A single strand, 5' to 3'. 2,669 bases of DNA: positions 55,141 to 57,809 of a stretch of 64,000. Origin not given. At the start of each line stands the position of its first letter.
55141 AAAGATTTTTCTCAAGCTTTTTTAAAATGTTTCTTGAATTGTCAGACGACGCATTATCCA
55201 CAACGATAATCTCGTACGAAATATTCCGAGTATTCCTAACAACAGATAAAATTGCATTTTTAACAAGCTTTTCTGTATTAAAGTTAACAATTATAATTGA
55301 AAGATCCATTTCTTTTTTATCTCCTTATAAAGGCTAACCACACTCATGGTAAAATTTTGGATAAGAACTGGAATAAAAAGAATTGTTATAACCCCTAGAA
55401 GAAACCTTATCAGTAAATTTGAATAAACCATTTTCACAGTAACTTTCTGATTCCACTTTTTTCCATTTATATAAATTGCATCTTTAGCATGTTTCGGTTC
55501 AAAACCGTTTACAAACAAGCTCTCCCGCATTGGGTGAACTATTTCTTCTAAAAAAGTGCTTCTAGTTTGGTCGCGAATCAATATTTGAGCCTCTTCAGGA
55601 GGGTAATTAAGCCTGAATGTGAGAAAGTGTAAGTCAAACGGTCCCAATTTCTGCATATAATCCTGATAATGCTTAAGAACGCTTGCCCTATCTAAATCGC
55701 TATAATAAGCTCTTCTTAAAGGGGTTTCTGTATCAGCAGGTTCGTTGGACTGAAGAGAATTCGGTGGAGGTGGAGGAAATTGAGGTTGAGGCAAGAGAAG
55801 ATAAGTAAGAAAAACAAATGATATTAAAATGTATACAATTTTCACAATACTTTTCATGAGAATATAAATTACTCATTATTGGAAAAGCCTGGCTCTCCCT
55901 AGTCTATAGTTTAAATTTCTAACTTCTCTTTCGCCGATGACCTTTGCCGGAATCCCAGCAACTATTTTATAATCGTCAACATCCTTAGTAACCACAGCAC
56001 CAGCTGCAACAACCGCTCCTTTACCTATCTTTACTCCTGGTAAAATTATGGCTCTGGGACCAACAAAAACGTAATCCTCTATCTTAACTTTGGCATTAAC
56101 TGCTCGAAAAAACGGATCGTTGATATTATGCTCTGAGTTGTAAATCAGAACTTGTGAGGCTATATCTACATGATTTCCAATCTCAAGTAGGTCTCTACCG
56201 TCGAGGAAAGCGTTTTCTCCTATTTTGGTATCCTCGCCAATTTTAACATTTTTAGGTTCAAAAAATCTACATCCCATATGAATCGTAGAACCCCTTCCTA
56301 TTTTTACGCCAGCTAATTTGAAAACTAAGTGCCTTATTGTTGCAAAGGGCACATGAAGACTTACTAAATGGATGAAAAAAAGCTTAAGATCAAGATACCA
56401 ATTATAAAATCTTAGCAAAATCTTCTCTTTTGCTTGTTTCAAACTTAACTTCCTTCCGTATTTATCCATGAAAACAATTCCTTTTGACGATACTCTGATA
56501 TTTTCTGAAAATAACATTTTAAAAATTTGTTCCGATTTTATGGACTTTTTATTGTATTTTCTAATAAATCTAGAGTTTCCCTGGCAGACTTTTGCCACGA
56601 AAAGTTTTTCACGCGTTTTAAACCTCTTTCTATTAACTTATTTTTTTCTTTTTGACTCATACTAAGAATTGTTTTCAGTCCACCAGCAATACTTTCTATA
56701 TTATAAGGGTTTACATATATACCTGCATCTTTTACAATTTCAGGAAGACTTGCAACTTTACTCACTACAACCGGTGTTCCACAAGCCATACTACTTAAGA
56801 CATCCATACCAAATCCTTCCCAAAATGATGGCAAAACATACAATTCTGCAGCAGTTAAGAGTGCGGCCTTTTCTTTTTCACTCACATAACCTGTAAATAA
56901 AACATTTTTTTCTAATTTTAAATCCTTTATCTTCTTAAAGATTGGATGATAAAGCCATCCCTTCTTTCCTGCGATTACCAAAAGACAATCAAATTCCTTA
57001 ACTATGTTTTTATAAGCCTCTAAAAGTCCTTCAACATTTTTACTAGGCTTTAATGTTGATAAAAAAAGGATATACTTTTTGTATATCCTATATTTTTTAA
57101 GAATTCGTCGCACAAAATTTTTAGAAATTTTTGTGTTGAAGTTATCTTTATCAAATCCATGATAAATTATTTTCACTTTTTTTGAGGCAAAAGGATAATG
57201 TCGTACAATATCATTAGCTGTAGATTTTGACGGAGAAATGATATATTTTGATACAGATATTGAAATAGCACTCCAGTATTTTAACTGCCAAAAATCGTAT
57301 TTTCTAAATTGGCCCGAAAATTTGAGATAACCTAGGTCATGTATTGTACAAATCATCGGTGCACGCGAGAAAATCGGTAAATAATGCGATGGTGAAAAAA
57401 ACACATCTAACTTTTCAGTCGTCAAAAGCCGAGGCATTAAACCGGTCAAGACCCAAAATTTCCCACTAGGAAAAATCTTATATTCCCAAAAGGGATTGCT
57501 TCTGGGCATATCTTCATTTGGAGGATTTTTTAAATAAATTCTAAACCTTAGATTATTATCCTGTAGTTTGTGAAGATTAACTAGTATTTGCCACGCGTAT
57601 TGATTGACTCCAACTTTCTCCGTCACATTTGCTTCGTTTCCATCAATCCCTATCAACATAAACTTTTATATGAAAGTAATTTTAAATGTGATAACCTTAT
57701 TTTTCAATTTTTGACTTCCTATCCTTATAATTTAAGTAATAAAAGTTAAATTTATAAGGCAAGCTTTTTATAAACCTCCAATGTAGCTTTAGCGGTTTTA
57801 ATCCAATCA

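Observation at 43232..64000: A 21-kb co-directional surface-glycan factory with a polyprenol-P priming enzyme, Wzy_C ligase and three GT-C enzymes, plus a satellite locus at 1..6185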

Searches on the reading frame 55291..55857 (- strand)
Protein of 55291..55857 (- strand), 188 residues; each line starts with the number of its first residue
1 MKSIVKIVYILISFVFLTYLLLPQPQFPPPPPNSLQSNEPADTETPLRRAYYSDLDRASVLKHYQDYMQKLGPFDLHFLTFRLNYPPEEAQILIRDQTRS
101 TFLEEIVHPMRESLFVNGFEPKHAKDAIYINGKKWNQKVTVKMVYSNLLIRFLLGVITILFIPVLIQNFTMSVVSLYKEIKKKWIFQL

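Call 8: search_protein_families(library=pfam, proteins=[window:55291-55857:-], max_evalue=0.01)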
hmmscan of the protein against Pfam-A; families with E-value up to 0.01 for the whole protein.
window:55291-55857:- (188 aa): 0 families

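Call 21: search_protein_families(library=ncbifam, proteins=[window:55291-55857:-], max_evalue=0.01)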
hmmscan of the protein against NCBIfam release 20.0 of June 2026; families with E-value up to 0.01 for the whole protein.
window:55291-55857:- (188 aa): 0 families

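Call 49: find_homologous_proteins(query=window:55291-55857:-, max_evalue=0.001)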
Query window:55291-55857:- (188 aa): 994 proteins with E <= 0.001 among 1040 candidates; the best 120 are listed.
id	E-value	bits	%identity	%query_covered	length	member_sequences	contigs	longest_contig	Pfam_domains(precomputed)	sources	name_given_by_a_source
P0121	2.4e-119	414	100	100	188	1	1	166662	-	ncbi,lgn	-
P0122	8.0e-71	256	65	98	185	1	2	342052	-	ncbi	-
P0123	2.6e-67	245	61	98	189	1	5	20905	-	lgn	-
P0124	1.3e-62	229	59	98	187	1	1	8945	-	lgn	-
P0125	1.0e-61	226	59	98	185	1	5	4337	-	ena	-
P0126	1.0e-61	226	55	99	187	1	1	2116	-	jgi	jgi:hypothetical protein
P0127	1.6e-61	226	54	98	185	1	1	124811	-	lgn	-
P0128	2.4e-61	225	55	98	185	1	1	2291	-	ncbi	-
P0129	3.3e-61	225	63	80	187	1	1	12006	-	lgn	-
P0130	4.8e-61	224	55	99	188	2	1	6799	-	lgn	-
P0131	1.1e-60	223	59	88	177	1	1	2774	-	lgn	-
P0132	1.3e-60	223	56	97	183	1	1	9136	-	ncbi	-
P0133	1.5e-60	223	55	99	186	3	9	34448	-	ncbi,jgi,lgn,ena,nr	ncbi:MAG: hypothetical protein US60_C0055G0002 [Microgenomates group bacterium GW2011_GWC1_37_8]|nr:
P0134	2.6e-60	222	57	97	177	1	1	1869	-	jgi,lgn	jgi:hypothetical protein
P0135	2.7e-60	222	57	97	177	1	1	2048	-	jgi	jgi:hypothetical protein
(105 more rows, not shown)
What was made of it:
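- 55291..55857 (-): Lineage-specific 188-aa protein with an N-terminal TM, a Pro-rich linker, an alpha+beta domain of about 110 aa and a C-terminal TM helix. Function unknown. 994 homologues, all unnamed, from Woesebacteria/Microgenomates (call 49).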

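Call 63: predict_structure(alignment_id=A2)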
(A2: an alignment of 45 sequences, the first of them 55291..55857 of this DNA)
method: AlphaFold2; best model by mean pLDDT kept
length: 188 residues; sequences in the alignment: 45
mean_pLDDT: 87.7   pTM: 0.76
mean pLDDT of the five models: 87.7, 87.2, 85.6, 81.0, 79.4
residues with pLDDT >= 90: 126; 70-90: 44; 50-70: 8; < 50: 10
segments of 3 or more residues with pLDDT < 50: 88-91, 93-98
pLDDT, mean of each block of 10 residues (from residue 1): 91 95 91 93 91 94 92 79 69 50 90 92 84 92 94 96 95 95 82
secondary structure, 60 per line:
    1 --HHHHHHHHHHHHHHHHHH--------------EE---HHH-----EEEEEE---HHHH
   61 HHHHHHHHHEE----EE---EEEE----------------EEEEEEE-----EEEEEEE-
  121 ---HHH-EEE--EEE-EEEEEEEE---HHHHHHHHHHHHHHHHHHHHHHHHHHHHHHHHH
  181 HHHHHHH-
elements in order: H3-20 E48-53 H57-69 E81-84 E101-107 E113-119 E128-130 E133-135 E137-144 H148-187
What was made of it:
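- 55291..55857 (-): AF2 pLDDT 88 (call 63).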

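Call 95: find_encoding_contigs(protein=P0121, flank=10000, max_places=3)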
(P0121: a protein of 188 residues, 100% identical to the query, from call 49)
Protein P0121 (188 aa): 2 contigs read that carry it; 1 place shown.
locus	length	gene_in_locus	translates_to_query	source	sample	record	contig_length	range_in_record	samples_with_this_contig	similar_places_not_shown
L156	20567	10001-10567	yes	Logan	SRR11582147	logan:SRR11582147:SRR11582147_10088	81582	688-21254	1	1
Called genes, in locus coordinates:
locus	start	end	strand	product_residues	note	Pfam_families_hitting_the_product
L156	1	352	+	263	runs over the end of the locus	PF01209:Ubie_methyltran, PF13489:Methyltransf_23, PF07021:MetW, PF13847:Methyltransf_31, PF08241:Methyltransf_11, PF08242:Methyltransf_12, PF13649:Methyltransf_25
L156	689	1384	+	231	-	PF01209:Ubie_methyltran (weak), PF13489:Methyltransf_23, PF08241:Methyltransf_11, PF08242:Methyltransf_12, PF13649:Methyltransf_25, PF13847:Methyltransf_31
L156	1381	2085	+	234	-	PF00535:Glycos_transf_2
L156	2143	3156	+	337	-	PF20706:GT4-conflict (weak), PF00534:Glycos_transf_1, PF13692:Glyco_trans_1_4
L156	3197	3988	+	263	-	PF00535:Glycos_transf_2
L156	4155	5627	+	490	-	PF13231:PMT_2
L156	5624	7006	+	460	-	-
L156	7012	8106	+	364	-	PF13439:Glyco_transf_4, PF00534:Glycos_transf_1, PF13692:Glyco_trans_1_4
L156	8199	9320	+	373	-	PF13439:Glyco_transf_4, PF00534:Glycos_transf_1, PF20706:GT4-conflict, PF13692:Glyco_trans_1_4, PF00982:Glyco_transf_20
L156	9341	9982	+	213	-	PF25084:LbH_EIF2B (faint), PF25087:GMPPB_C (faint), PF00132:Hexapep, PF14602:Hexapep_2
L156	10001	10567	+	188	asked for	-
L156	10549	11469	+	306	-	PF00535:Glycos_transf_2, PF10111:Glyco_tranf_2_2 (weak), PF13641:Glyco_tranf_2_3, PF13506:Glyco_transf_21 (faint), PF13632:Glyco_trans_2_3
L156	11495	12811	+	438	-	PF04932:Wzy_C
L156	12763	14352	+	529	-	PF02366:PMT, PF13231:PMT_2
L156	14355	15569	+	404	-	PF13439:Glyco_transf_4, PF13579:Glyco_trans_4_4 (weak), PF00534:Glycos_transf_1, PF13692:Glyco_trans_1_4, PF13524:Glyco_trans_1_2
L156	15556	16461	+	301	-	PF00535:Glycos_transf_2, PF10111:Glyco_tranf_2_2, PF13641:Glyco_tranf_2_3, PF13632:Glyco_trans_2_3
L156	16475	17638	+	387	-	PF13439:Glyco_transf_4, PF00534:Glycos_transf_1, PF20706:GT4-conflict, PF13692:Glyco_trans_1_4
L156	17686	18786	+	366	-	PF13439:Glyco_transf_4 (weak), PF20706:GT4-conflict, PF00534:Glycos_transf_1, PF13692:Glyco_trans_1_4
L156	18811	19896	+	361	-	PF00483:NTP_transferase, PF22640:ManC_GMP_beta-helix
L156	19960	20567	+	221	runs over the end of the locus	PF02397:Bac_transf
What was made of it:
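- On Wzx/Wzy-dependent polysaccharide pathway: None lies within 43232-64000 or in the 1.9 kb upstream that could be read (call 95).
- The contig ends before it could be reached (call 95).
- Tried and rejected: Only 1.9 kb beyond the window end could be read (call 95), and the locus's own Wzx in this genome was not reached.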

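Call 96: search_solved_structures(query=L156:1381-2082:+, max_evalue=0.00001)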
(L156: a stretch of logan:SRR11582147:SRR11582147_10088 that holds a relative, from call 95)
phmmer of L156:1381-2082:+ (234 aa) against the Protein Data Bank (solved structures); distinct sequences matched with E-value up to 0.00001: 16.
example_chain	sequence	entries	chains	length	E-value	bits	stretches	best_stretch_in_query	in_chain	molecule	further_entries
5mlz_A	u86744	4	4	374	1.4e-18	70.8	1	1-211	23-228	Dolichol monophosphate mannose synthase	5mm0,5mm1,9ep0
9hwj_A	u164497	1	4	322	6.1e-11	45.8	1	2-105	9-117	Undecaprenyl-phosphate 4-deoxy-4-formamido-L-arabinose transferase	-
9bhc_C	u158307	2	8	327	2.7e-10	43.7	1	2-105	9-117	Undecaprenyl-phosphate 4-deoxy-4-formamido-L-arabinose transferase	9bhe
8vxh_A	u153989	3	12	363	3.5e-10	43.4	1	2-105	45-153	Undecaprenyl-phosphate 4-deoxy-4-formamido-L-arabinose transferase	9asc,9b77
5eke_A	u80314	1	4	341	2.3e-09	40.7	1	2-119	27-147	Uncharacterized glycosyltransferase sll0501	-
5ekp_C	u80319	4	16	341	2.3e-09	40.7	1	2-119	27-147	Uncharacterized glycosyltransferase sll0501 | Glycosyltransferase sll0501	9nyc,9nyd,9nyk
9nye_A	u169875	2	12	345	2.4e-09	40.6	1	2-119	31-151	Glycosyltransferase sll0501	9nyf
5tze_C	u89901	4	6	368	5.3e-09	39.5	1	1-103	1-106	Glycosyl transferase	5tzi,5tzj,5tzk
5tz8_A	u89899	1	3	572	9.1e-09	38.7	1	1-102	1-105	Glycosyl transferase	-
6p61_A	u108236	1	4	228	2.6e-08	37.2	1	3-101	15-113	Glycosyltransferase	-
6yv7_B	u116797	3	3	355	1.9e-06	31.2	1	3-97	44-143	Glycosyl transferase, family 2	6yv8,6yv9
6yv7_A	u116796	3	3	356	1.9e-06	31.2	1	3-97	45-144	Glycosyl transferase, family 2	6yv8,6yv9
9omm_A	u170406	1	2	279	2e-06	31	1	3-129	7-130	Glycosyltransferase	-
9omh_A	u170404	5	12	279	2.1e-06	31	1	3-129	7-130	Glycosyltransferase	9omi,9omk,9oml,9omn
9omj_A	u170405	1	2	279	2.1e-06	31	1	3-129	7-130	Glycosyltransferase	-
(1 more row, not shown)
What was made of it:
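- On GT-C fold glycosyltransferases (PMT_2 / ArnT-PMT-like): A candidate synthase for such a donor is in the locus (call 96).
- On Polyprenyl-phosphate hexose synthases (DPM1 / GtrB / ArnC / PpgS type GT2): The seven best solved relatives are DPMS 5mlz (1.4e-18 over residues 1-211), three ArnC sequences and three GtrB sll0501 sequences (call 96).
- Closest known: Eukaryotic and archaeal dolichol-linked oligosaccharide pathway. Same: DPMS is the synthase's best solved relative (call 96).
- The synthase's best solved relatives are DPMS, ArnC and GtrB (call 96).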

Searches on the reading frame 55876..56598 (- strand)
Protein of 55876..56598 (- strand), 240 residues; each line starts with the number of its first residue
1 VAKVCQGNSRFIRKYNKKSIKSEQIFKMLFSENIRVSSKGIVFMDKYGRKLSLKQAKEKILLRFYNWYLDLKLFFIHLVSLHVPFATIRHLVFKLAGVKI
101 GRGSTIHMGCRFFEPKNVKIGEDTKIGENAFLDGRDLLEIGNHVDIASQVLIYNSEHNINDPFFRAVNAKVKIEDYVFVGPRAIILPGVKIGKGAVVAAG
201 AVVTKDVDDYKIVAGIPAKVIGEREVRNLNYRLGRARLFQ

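Call 8: search_protein_families(library=pfam, proteins=[window:55876-56598:-], max_evalue=0.01)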
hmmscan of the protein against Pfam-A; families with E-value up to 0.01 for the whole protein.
window:55876-56598:- (240 aa): 4 families
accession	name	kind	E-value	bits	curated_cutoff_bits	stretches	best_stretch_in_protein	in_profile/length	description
PF00132.30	Hexapep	-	1.1e-19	69.7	27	1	171-205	2-36/36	Bacterial transferase hexapeptide (six repeats)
PF14602.12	Hexapep_2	-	1.6e-12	47.3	27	1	171-205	2-34/34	Hexapeptide repeat of succinyl-transferase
PF25084.1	LbH_EIF2B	-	2.2e-05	24.8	54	1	116-207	20-103/105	EIF2B subunit epsilon LbH domain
PF24894.1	Hexapep_GlmU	-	0.00057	20.4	23.3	0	169-207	39-75/104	GlmU-like, C-terminal hexapeptide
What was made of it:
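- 55876..56517 (-): Left-handed beta-helix (hexapeptide) acetyltransferase, WcaF-like. It is 213 aa by the public gene call; the longest ORF runs to 56598. Hexapep 1.1e-19 (call 8).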

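Call 21: search_protein_families(library=ncbifam, proteins=[window:55876-56598:-], max_evalue=0.01)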
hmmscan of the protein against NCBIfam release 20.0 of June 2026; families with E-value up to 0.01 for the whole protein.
window:55876-56598:- (240 aa): 46 families (the best 25 are shown)
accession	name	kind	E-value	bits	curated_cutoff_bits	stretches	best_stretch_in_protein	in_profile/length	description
NF007797.0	PRK10502.1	subfamily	2.9e-28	98.8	192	1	65-225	23-180/183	WcaF family extracellular polysaccharide biosynthesis acetyltransferase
TIGR03532.1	DapD_Ac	equivalog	8.7e-24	84.4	231.75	1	39-225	42-215/231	2,3,4,5-tetrahydropyridine-2,6-dicarboxylate N-acetyltransferase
NF038307.1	EPS_acetyl_HpsU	equivalog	7.7e-23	81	305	1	78-220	33-174/178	hormogonium polysaccharide biosynthesis acetyltransferase HpsU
TIGR03308.1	phn_thr-fam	hypoth_equivalog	3.1e-20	72.9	201.65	1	155-233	92-171/204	phosphonate metabolim protein, transferase hexapeptide repeat family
NF007240.0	PRK09677.1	equivalog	1.7e-18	66.8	243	1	97-227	43-187/192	putative lipopolysaccharide biosynthesis O-acetyl transferase WbbJ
TIGR03570.1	NeuD_NnaD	subfamily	3.4e-18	66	160.8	1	166-219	149-202/202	NeuD/PglB/VioB family sugar acetyltransferase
NF007499.0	PRK10092.1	equivalog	1e-15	58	314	1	138-221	94-180/183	maltose O-acetyltransferase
NF058585.1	HptprglPActTf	PfamEq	1.5e-15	57.2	300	1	169-226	105-162/172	heptaprenylglyceryl phosphate O-acetyltransferase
NF000490.1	chloram_CatB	equivalog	7.3e-14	51.6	350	1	161-224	103-164/210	type B chloramphenicol O-acetyltransferase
NF000311.1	Vat_ABCDEFH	equivalog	1e-13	51.4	300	1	170-224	110-164/201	Vat family streptogramin A O-acetyltransferase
NF041874.1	EPS_EpsC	equivalog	1e-13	51.4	150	1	140-223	84-166/168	serine O-acetyltransferase EpsC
NF007076.0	PRK09527.1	equivalog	2.3e-13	50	347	1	98-231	56-192/203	galactoside O-acetyltransferase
NF033468.1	stregram_VatI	exception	4.1e-13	49.6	415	1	172-224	114-166/208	streptogramin A O-acetyltransferase Vat(I)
TIGR04008.1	WcaF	equivalog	4.4e-13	49.5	326.3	1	88-224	42-178/180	colanic acid biosynthesis acetyltransferase WcaF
NF000504.1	stregram_VatH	exception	2e-11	44.2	475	1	173-224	120-171/216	streptogramin A O-acetyltransferase Vat(H)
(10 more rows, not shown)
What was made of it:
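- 55876..56517 (-): WcaF-family NF007797 2.9e-28, below cutoff (call 21).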

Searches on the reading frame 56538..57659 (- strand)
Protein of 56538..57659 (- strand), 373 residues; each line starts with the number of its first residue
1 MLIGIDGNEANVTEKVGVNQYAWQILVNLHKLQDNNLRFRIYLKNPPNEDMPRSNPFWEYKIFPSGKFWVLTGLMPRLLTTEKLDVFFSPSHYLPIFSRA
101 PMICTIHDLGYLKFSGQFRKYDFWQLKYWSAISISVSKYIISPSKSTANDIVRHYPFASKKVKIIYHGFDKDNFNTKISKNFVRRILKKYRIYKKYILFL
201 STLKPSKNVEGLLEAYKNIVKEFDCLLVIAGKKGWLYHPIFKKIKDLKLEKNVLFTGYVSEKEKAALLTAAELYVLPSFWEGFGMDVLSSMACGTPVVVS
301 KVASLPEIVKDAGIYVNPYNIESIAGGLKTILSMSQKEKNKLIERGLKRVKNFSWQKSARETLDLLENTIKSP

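Call 8: search_protein_families(library=pfam, proteins=[window:56538-57659:-], max_evalue=0.01)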
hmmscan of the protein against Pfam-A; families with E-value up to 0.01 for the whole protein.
window:56538-57659:- (373 aa): 6 families
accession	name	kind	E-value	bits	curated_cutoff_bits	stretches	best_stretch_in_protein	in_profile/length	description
PF00534.26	Glycos_transf_1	-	6.2e-36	124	26.4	1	194-348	15-171/172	Glycosyl transferases group 1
PF13692.12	Glyco_trans_1_4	-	6.5e-29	101.5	27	1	195-332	2-140/142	Glycosyl transferases group 1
PF13439.12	Glyco_transf_4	-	5.4e-12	46.5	28.5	1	55-172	46-169/170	Glycosyltransferase Family 4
PF00982.27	Glyco_transf_20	-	3.6e-09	36.3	32.5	1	255-366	356-471/473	Glycosyltransferase family 20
PF20706.3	GT4-conflict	-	1e-07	31.7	26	1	205-305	210-316/385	Family 4 Glycosyltransferase in conflict systems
PF13524.12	Glyco_trans_1_2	-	0.0085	16.5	25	0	227-363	17-143/144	Glycosyl transferase-like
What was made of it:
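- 56538..57659 (-): GT4d (373 aa). Pfam Glycos_transf_1 6.2e-36 (call 8).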

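Call 93: search_protein_families(library=ncbifam, proteins=[window:56538-57659:-], max_evalue=0.00001)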
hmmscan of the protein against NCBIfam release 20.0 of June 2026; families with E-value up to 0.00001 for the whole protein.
window:56538-57659:- (373 aa): 29 families (the best 25 are shown)
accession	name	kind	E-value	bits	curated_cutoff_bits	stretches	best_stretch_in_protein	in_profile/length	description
TIGR04047.1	MSMEG_0565_glyc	hypoth_equivalog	6.4e-27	94.6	259.85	1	120-365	122-370/373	MSMEG_0565 family glycosyltransferase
TIGR02149.1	glgA_Coryne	subfamily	5.2e-26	91.7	302.4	1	99-368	106-389/391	glycogen synthase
NF038295.1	EPS_HpsP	equivalog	9.3e-26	90.7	550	1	181-367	194-385/388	hormogonium polysaccharide biosynthesis glycosyltransferase HpsP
TIGR03999.1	thiol_BshA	equivalog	2.7e-24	85.8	273.7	1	131-362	139-366/375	N-acetyl-alpha-D-glucosaminyl L-malate synthase BshA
TIGR03449.1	mycothiol_MshA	equivalog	1.4e-20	73.6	462.5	1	137-369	165-403/406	D-inositol-3-phosphate glycosyltransferase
TIGR04157.1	glyco_rSAM_CFB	subfamily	2.6e-19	69.5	400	1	136-313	169-343/406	TIGR04157 family glycosyltransferase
NF041876.1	EPS_EpsE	equivalog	4.9e-19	68.8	400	1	197-360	217-387/389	exopolysaccharide biosynthesis GT4 family glycosyltransferase EpsE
NF046085.1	XrtY_assoc_Gly1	equivalog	1.8e-17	63.3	400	1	196-361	211-376/387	XrtY-associated glycosyltransferase XYAG1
TIGR03088.1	stp2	hypoth_equivalog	3.5e-17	62.5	409.05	1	136-368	137-372/374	TIGR03088 family PEP-CTERM/XrtA system glycosyltransferase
NF041010.1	glycosy_Agl16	equivalog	1.1e-16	60.6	575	1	139-367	136-349/352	glycosylation protein Agl16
NF050063.1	ProtGlycPglJ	equivalog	4.3e-16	59.1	500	1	139-365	147-362/363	N-acetylgalactosamine-N,N'-diacetylbacillosaminyl-diphospho-undecaprenol 4-alpha-N-acetylgalactosaminyltransferase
NF053787.1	GlcN_PG_synth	equivalog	1.4e-14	53.7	480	1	139-363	146-353/361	N-acetylglucosaminyl phosphatidylglycerol synthase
NF047684.1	TeichurnBiosyTuaC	equivalog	1.2e-13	50.7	550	1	166-364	191-384/391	teichuronic acid biosynthesis protein TuaC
TIGR02095.1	glgA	subfamily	8.1e-13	47.8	328.45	1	165-367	263-475/477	glycogen/starch synthase, ADP-glucose type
NF047880.1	glyco_SdgA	exception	3.8e-12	45.5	800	1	188-354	309-475/488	serine-aspartate repeat adhesin O-glycosyltransferase SdgA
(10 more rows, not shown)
